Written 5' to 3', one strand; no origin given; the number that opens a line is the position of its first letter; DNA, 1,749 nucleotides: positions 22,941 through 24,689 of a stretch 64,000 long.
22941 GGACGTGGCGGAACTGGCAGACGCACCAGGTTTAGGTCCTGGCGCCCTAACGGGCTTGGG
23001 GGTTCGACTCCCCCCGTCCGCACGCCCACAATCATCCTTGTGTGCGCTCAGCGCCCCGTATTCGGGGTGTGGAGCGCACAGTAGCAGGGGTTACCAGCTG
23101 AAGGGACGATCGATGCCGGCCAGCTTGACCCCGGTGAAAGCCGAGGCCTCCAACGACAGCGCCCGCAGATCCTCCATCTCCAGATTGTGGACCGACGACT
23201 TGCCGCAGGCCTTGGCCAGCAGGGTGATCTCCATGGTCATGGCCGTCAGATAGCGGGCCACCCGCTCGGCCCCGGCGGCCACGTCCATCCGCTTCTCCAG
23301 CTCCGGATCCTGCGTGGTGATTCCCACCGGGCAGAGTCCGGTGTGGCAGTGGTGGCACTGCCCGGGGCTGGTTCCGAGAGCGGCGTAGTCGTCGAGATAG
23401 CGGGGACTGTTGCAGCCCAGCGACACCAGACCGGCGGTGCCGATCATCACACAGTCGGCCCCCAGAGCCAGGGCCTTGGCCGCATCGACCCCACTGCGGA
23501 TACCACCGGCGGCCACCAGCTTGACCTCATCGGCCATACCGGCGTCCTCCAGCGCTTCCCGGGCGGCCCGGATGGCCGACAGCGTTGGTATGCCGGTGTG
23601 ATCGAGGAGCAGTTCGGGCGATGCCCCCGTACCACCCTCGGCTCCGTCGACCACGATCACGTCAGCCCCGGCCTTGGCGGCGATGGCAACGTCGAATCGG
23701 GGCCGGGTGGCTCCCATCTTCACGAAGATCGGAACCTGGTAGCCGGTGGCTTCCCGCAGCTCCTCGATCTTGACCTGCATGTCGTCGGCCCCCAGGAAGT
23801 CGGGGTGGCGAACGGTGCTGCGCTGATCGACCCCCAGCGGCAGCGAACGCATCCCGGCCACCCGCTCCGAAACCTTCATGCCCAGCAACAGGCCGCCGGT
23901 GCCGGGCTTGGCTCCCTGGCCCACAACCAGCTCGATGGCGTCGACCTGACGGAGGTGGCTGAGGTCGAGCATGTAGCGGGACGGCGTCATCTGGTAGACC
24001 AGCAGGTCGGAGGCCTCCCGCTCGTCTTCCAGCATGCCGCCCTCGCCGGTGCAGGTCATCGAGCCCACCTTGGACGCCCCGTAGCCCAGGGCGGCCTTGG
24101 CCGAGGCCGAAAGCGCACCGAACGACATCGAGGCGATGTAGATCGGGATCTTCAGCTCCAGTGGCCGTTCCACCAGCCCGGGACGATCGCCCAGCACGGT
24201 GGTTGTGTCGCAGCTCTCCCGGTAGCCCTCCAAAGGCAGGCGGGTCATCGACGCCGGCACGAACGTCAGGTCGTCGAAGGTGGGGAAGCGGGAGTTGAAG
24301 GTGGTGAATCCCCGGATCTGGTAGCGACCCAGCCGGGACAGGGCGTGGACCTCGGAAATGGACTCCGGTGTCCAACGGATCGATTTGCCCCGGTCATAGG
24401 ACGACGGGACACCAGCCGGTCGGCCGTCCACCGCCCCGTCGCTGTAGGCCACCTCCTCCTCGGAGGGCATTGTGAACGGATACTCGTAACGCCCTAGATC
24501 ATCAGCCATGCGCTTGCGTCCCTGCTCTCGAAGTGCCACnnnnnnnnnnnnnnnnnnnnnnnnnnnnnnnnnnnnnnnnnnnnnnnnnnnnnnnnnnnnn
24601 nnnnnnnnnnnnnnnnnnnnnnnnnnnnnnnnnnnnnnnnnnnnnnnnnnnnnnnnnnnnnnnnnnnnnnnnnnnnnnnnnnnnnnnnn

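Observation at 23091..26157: Split glutamate-synthase trio in MgsA-MgsB-MgsC order, co-regulated with a GmaS-like ligase and an FAD amine oxidase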

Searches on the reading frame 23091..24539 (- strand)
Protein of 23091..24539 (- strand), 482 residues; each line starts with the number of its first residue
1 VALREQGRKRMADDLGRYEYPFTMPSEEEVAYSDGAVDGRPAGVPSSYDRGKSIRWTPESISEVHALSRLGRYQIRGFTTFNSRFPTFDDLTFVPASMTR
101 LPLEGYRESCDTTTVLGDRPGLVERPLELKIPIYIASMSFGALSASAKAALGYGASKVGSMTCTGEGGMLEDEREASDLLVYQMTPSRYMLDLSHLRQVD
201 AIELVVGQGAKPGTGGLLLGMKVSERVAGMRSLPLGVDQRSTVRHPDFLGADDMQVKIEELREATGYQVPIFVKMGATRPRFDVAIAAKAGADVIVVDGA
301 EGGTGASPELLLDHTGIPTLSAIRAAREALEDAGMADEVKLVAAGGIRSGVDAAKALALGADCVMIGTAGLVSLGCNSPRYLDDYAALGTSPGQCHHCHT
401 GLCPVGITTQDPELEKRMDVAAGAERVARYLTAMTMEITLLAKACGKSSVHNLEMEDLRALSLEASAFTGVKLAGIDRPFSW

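Call 6: search_protein_families(library=pfam, proteins=[window:23091-24539:-], max_evalue=0.01)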
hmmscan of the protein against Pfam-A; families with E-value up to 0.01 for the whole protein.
window:23091-24539:- (482 aa): 5 families
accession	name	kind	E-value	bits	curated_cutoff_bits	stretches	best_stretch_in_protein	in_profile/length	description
PF01645.23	Glu_synthase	-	1e-93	314.9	20.4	1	121-447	57-368/369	Conserved region in glutamate synthase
PF01070.24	FMN_dh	-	1.5e-11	44.4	24.9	1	257-376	209-311/350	FMN-dependent dehydrogenase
PF03060.21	NMO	-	2.1e-09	37.7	28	1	285-381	150-236/331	Nitronate monooxygenase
PF00478.31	IMPDH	-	5e-09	36.1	25.6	1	289-368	164-237/345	IMP dehydrogenase / GMP reductase domain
PF01180.27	DHO_dh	-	0.0054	16.4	27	1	335-369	237-271/291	Dihydroorotate dehydrogenase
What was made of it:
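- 23091..24509 (-): MgsC-like FMN subunit, 472 aa, with a 4-Cys motif (GCNSPRY...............) and a clade-specific N-terminal extension of about 40 aa. Pfam Glu_synthase 1e-93 (call 6).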

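Call 9: search_protein_families(library=ncbifam, proteins=[window:23091-24539:-], max_evalue=0.001)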
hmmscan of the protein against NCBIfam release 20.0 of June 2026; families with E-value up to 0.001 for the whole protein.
window:23091-24539:- (482 aa): 8 families
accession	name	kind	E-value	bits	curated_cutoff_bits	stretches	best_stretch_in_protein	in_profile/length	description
NF008730.0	PRK11750.1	equivalog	1.4e-38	132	1047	1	135-453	863-1165/1490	glutamate synthase large subunit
TIGR02151.1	IPP_isom_2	equivalog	4.7e-08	32.3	281.3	1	311-366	238-287/338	type 2 isopentenyl-diphosphate Delta-isomerase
TIGR03966.1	actino_HemFlav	equivalog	7e-08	31.6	470.85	1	316-378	284-342/385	pre-mycofactocin synthase MftD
NF008398.0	PRK11197.1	subfamily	1.9e-07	30.2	376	1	283-377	258-339/381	L-lactate dehydrogenase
NF033901.1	L_lactate_LldD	exception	1.9e-06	27.2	550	1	285-376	260-338/377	FMN-dependent L-lactate dehydrogenase LldD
TIGR01302.1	IMP_dehydrog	equivalog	3.2e-06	26.3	481.5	1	314-368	307-357/450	IMP dehydrogenase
NF005311.0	PRK06843.1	equivalog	9.1e-05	21.5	779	1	290-368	214-286/404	inosine 5-monophosphate dehydrogenase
TIGR01304.1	IMP_DH_rel_2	equivalog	9.4e-05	21.8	342.1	1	288-368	203-284/365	GuaB3 family IMP dehydrogenase-related protein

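Call 22: find_homologous_proteins(query=window:23091-24509:-, max_evalue=1e-20)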
Query window:23091-24509:- (472 aa): 7987 proteins with E <= 1e-20 among 8000 candidates; the best 120 are listed.
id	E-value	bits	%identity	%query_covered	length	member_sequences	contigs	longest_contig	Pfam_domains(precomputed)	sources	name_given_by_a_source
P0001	1.1e-296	1002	96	99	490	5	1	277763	PF01070.25,PF00478.32,PF03060.22,PF01645.24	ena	-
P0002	5.6e-281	950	89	100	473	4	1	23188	PF01070.25,PF00478.32,PF03060.22,PF01645.24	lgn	-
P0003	3.8e-280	947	89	100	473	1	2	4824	PF01070.25,PF00478.32,PF03060.22,PF01645.24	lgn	-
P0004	1.0e-279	946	89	100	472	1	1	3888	PF01070.25,PF00478.32,PF03060.22,PF01645.24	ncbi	-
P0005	2.5e-279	944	88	100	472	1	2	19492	PF01070.25,PF00478.32,PF03060.22,PF01645.24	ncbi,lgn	-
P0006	2.8e-278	941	88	100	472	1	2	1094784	PF01070.25,PF00478.32,PF03060.22,PF01645.24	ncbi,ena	ncbi:MAG: FMN-binding glutamate synthase family protein [Acidimicrobiia bacterium]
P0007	1.2e-277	939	89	100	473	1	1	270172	PF01070.25,PF00478.32,PF03060.22,PF01645.24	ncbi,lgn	-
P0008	5.4e-277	937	88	100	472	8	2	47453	PF01070.25,PF00478.32,PF03060.22,PF01645.24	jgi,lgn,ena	jgi:glutamate synthase domain-containing protein 2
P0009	5.9e-276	933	88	100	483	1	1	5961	PF01070.25,PF00478.32,PF03060.22,PF01645.24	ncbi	-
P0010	8.7e-276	933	88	100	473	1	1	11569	PF01070.25,PF00478.32,PF03060.22,PF01645.24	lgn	-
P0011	1.1e-275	932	89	100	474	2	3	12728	PF01070.25,PF00478.32,PF03060.22,PF01645.24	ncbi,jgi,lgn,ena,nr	ncbi:MAG: FMN-binding glutamate synthase family protein [Acidimicrobiia bacterium]|nr:FMN-binding gl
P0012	2.1e-275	932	88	100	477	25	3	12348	PF01070.25,PF00478.32,PF03060.22,PF01645.24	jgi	jgi:methylamine---glutamate N-methyltransferase subunit C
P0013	3.5e-275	931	88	100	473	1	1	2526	PF01070.25,PF00478.32,PF03060.22,PF01645.24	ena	-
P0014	5.2e-275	930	88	100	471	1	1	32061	PF01070.25,PF00478.32,PF03060.22,PF01645.24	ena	-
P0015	6.3e-275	930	88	100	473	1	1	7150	PF01070.25,PF00478.32,PF03060.22,PF01645.24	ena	-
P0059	4.9e-265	897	85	99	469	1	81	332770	PF01070.25,PF00478.32,PF03060.22,PF01645.24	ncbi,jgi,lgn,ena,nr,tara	ncbi:MAG: FMN-binding glutamate synthase family protein [Arenicellales bacterium]|nr:FMN-binding glu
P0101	1.5e-258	876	82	100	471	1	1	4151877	PF01070.25,PF00478.32,PF03060.22,PF01645.24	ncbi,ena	-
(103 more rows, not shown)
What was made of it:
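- JGI/KEGG-based annotation names some clade members 'methylamine-glutamate N-methyltransferase subunit C' (call 22).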

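Call 23: find_encoding_contigs(protein=P0101, flank=10000, max_places=2)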
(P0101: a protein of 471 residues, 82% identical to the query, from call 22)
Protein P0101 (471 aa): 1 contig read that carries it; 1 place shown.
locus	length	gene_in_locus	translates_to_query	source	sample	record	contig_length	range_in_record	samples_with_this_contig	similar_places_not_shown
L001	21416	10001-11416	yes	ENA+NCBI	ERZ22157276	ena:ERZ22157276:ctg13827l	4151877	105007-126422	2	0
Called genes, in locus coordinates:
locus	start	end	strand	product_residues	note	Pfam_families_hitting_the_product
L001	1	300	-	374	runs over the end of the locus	PF01266:DAO, PF07992:Pyr_redox_2 (faint), PF13450:NAD_binding_8 (faint)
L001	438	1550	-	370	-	PF01571:GCV_T, PF08669:GCV_T_C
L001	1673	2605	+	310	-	PF00126:HTH_1, PF03466:LysR_substrate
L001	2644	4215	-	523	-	PF00496:SBP_bac_5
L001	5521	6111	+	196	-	-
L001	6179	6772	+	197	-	PF00196:GerE (weak)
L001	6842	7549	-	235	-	PF00117:GATase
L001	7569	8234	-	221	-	PF00392:GntR, PF07729:FCD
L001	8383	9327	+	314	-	PF13522:GATase_6, PF13537:GATase_7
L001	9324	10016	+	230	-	PF01493:GXGXG (weak)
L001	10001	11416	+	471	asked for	PF01645:Glu_synthase, PF01070:FMN_dh, PF03060:NMO, PF00478:IMPDH (weak)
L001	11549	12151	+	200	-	PF16867:DMSP_lyase, PF07883:Cupin_2 (weak)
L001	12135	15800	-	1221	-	PF03704:BTAD, PF13191:AAA_16, PF13401:AAA_22 (faint), PF17874:TPR_MalT (faint)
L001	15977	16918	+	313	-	PF02574:S-methyl_trans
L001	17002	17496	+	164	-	PF13302:Acetyltransf_3, PF13420:Acetyltransf_4, PF13523:Acetyltransf_8 (weak), PF00583:Acetyltransf_1, PF13673:Acetyltransf_10 (weak), PF13508:Acetyltransf_7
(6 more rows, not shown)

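Call 24: find_encoding_contigs(protein=P0059, flank=10000, max_places=2)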
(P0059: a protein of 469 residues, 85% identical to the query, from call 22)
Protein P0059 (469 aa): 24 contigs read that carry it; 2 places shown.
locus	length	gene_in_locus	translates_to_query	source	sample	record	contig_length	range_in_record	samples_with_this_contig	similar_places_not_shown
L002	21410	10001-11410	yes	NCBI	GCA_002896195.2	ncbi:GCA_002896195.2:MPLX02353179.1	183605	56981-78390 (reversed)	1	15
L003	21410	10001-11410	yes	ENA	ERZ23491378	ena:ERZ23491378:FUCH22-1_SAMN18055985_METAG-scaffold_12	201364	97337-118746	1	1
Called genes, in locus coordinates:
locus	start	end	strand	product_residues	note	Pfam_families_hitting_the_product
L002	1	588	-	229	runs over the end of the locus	PF02586:SRAP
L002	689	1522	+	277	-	PF01209:Ubie_methyltran, PF05175:MTS (weak), PF13489:Methyltransf_23, PF08241:Methyltransf_11, PF08242:Methyltransf_12, PF13649:Methyltransf_25, PF13847:Methyltransf_31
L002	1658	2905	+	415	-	PF25917:BSH_RND (weak), PF25973:BSH_CzcB (weak)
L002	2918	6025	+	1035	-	PF00873:ACR_tran, PF03176:MMPL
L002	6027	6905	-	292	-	PF03372:Exo_endo_phos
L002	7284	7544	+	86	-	-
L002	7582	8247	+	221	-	PF00392:GntR, PF07729:FCD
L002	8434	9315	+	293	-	PF13522:GATase_6, PF13537:GATase_7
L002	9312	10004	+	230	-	PF01493:GXGXG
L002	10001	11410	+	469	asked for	PF01645:Glu_synthase, PF01070:FMN_dh, PF03060:NMO, PF00478:IMPDH (weak)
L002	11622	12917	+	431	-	PF00120:Gln-synt_C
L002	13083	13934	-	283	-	PF07722:Peptidase_C26, PF00117:GATase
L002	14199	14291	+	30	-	-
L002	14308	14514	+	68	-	-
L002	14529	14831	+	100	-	-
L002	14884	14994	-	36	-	-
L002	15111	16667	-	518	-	-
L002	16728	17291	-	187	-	-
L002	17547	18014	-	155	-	PF00034:Cytochrom_C, PF13442:Cytochrome_CBB3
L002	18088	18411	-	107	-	PF03626:COX4_pro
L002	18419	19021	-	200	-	PF00510:COX3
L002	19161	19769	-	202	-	PF00510:COX3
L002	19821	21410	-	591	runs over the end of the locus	PF00115:COX1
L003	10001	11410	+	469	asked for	PF01645:Glu_synthase, PF01070:FMN_dh, PF03060:NMO, PF00478:IMPDH (weak)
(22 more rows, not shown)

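Call 25: search_dna_similar(query=window:23091-24509:-, collection=plasmids, mode=protein, max_rows=40, rows=spread)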
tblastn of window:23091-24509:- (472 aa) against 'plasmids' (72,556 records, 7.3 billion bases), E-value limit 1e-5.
Records with a match: 478; places in all: 496; records where one place covers at least 80% of the query: 302.
Best place of each record, by identity: <60% 478.
By first word of the organism name: Rhizobium 151; Streptomyces 45; Sinorhizobium 40; Acinetobacter 24; Sphingobium 17; Leisingera 17; Paracoccus 10; Rhodococcus 10; Aminobacter 9; Priestia 9; and 71 more.
By predicted mobility (MOB-suite, as given by PLSDB): non-mobilizable 311; mobilizable 98; conjugative 69.
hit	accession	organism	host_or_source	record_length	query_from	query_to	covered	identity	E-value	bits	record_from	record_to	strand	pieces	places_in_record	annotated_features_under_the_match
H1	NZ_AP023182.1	Paraburkholderia sp. PGU19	Physopelta gutta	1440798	7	467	98%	52.6%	9e-126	410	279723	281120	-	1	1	record has no annotation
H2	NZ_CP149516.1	Thioclava sp. GXIMD4215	pure culture,mangrove soil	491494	42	467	90%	55.9%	4e-121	397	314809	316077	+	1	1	FMN-binding glutamate synthase family protein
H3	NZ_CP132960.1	Aminobacter niigataensis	cell culture,sediment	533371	42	472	91%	55.0%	6e-122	399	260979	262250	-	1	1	FMN-binding glutamate synthase family protein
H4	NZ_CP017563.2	Paraburkholderia sprentiae WSM5005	Lebeckia ambigua,root nodule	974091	38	472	92%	54.1%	1e-123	404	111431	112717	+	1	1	FMN-binding glutamate synthase family protein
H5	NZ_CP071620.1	Rhizobium bangladeshense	lentil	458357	42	467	90%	54.9%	2e-120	394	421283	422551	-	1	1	FMN-binding glutamate synthase family protein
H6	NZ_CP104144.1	Rhizobium sullae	Sulla coronaria,cell culture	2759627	42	472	91%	54.3%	4e-119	391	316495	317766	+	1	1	record has no annotation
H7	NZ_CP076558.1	Sphingobium xenophagum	bacteria,La Roche-Posay thermal water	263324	43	467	90%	54.8%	1e-119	392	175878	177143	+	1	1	FMN-binding glutamate synthase family protein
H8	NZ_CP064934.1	Rhizobium phaseoli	Phaseolus vulgaris,single cell,soil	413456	42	467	90%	54.7%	2e-119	392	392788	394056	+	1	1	FMN-binding glutamate synthase family protein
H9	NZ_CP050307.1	Rhizobium lusitanum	Oxytropis pumilio,cell culture,root ...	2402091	42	472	91%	54.1%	4e-119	391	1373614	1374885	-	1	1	none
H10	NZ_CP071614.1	Rhizobium bangladeshense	lentil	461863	42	467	90%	54.5%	3e-119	391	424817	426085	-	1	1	FMN-binding glutamate synthase family protein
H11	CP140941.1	Sinorhizobium meliloti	Medicago lupulina,whole organism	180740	42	472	91%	53.6%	2e-117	386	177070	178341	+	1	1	FMN-binding glutamate synthase family protein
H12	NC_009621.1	Sinorhizobium medicae WSM419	-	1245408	42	472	91%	53.6%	8e-117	384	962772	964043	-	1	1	record has no annotation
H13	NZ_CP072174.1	Rhizobium sp. AB2/73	Phyla canescens,cell culture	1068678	42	467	90%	54.0%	6e-119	390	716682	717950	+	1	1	record has no annotation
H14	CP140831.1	Rhizobium ruizarguesonis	Trifolium pratense,whole organism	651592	42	467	90%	54.0%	2e-118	389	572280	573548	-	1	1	FMN-binding glutamate synthase family protein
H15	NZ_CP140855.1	Rhizobium beringeri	Trifolium pratense,whole organism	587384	42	467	90%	54.0%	3e-118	388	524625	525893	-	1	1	FMN-binding glutamate synthase family protein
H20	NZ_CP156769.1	Acinetobacter sp. ANC 7974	cattle,whole organism,cattle feces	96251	50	467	89%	54.5%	1e-111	369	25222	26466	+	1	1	FMN-binding glutamate synthase family protein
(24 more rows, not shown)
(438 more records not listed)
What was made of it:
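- On MgsABC (N-methylglutamate synthase, canonical NMG pathway): 52-56% identity to glnT-linked MgsC on plasmids, against 28-34% to gltB and others (call 25).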

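Call 26: get_annotated_region(hit=H3, flank=9000)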
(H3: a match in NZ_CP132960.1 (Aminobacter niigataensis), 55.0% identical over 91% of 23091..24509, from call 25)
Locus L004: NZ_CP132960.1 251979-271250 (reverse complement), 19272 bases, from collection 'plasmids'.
description: Aminobacter niigataensis strain DMFA1 plasmid p2, complete sequence
organism: Aminobacter niigataensis (NCBI taxid 83265)
taxonomy: Bacteria; Pseudomonadota; Alphaproteobacteria; Hyphomicrobiales; Phyllobacteriaceae; Aminobacter; Aminobacter niigataensis
host: -; source: cell culture,sediment; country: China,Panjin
typing (MOB-suite, as given by PLSDB): non-mobilizable
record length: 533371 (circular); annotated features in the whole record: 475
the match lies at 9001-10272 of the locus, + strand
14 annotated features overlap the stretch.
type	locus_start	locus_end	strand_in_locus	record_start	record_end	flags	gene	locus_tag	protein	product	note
CDS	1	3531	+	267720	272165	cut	-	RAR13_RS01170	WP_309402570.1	glycoside hydrolase family 99-like domain-containing protein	-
CDS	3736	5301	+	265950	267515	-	-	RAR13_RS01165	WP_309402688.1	methyltransferase domain-containing protein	-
CDS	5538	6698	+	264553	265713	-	-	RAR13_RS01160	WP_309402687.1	polysaccharide pyruvyl transferase family protein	-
CDS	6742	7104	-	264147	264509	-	-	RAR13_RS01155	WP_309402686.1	GSCFA domain-containing protein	-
CDS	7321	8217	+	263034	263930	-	-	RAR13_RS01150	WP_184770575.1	glutamine amidotransferase family protein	-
CDS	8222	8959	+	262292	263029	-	-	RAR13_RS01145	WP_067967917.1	GXGXG domain-containing protein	-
CDS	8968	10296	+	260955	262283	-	-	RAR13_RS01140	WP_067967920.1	FMN-binding glutamate synthase family protein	GO:0006537 - glutamate biosynthetic process [Evidence IEA]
CDS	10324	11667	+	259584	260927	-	glnT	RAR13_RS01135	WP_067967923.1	type III glutamate--ammonia ligase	GO:0006542 - glutamine biosynthetic process [Evidence IEA]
CDS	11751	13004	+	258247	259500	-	-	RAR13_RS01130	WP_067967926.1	sarcosine oxidase subunit beta family protein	GO:0046653 - tetrahydrofolate metabolic process [Evidence IEA]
CDS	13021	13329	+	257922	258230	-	-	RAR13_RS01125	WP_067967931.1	sarcosine oxidase subunit delta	GO:0046653 - tetrahydrofolate metabolic process [Evidence IEA]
CDS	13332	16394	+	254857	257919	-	-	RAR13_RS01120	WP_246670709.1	sarcosine oxidase subunit alpha family protein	-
CDS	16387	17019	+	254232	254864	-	-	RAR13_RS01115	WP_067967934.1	sarcosine oxidase subunit gamma family protein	-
CDS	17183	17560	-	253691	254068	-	-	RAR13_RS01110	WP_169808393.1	hypothetical protein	-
CDS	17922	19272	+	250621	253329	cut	-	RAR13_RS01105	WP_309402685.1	phosphoenolpyruvate carboxylase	GO:0015977 - carbon fixation [Evidence IEA]; GO:0006099 - tricarboxylic acid cycle [Evidence IEA]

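Call 27: get_annotated_region(hit=H4, flank=9000)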
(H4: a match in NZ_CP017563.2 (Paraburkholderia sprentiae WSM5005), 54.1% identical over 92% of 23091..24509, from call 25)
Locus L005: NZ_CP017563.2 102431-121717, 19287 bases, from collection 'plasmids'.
description: Paraburkholderia sprentiae WSM5005 plasmid pl1WSM5005, complete sequence
organism: Paraburkholderia sprentiae WSM5005 (NCBI taxid 754502)
taxonomy: Bacteria; Pseudomonadota; Betaproteobacteria; Burkholderiales; Burkholderiaceae; Paraburkholderia; Paraburkholderia sprentiae; Paraburkholderia sprentiae WSM5005
host: -; source: Lebeckia ambigua,root nodule; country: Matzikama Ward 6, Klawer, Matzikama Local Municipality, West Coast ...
typing (MOB-suite, as given by PLSDB): non-mobilizable
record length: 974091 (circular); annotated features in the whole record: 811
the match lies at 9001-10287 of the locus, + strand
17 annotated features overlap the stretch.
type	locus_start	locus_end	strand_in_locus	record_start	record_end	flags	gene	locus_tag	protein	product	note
CDS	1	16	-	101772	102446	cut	-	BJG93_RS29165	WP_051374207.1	HutD family protein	-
CDS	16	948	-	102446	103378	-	-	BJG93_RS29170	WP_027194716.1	electron transfer flavoprotein subunit alpha/FixB family protein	-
CDS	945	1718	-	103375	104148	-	-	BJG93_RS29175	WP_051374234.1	electron transfer flavoprotein subunit beta/FixA family protein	-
CDS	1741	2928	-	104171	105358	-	-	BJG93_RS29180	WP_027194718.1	FAD-binding oxidoreductase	-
CDS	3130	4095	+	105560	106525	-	-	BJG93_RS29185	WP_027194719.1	LysR family transcriptional regulator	GO:0006355 - regulation of DNA-templated transcription [Evidence IEA]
CDS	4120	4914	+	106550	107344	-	hutG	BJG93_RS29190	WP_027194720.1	N-formylglutamate deformylase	GO:0019557 - histidine catabolic process to glutamate and formate [Evidence IEA]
CDS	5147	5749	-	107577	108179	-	-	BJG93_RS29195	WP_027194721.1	XRE family transcriptional regulator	-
CDS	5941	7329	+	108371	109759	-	glnT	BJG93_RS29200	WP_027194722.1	type III glutamate--ammonia ligase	GO:0006542 - glutamine biosynthetic process [Evidence IEA]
CDS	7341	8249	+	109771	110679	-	-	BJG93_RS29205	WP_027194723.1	glutamine amidotransferase family protein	-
CDS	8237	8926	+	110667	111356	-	-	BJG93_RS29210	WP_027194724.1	protein glxC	-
CDS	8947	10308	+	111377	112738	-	-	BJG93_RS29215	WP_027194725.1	FMN-binding glutamate synthase family protein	GO:0006537 - glutamate biosynthetic process [Evidence IEA]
CDS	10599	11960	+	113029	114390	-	-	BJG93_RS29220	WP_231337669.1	ammonium transporter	GO:0072488 - ammonium transmembrane transport [Evidence IEA]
CDS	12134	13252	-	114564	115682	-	-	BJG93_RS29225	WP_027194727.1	NADH:flavin oxidoreductase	-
CDS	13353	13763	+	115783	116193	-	-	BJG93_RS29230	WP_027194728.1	helix-turn-helix domain-containing protein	-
CDS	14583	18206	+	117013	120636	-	-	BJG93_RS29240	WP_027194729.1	AAA family ATPase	-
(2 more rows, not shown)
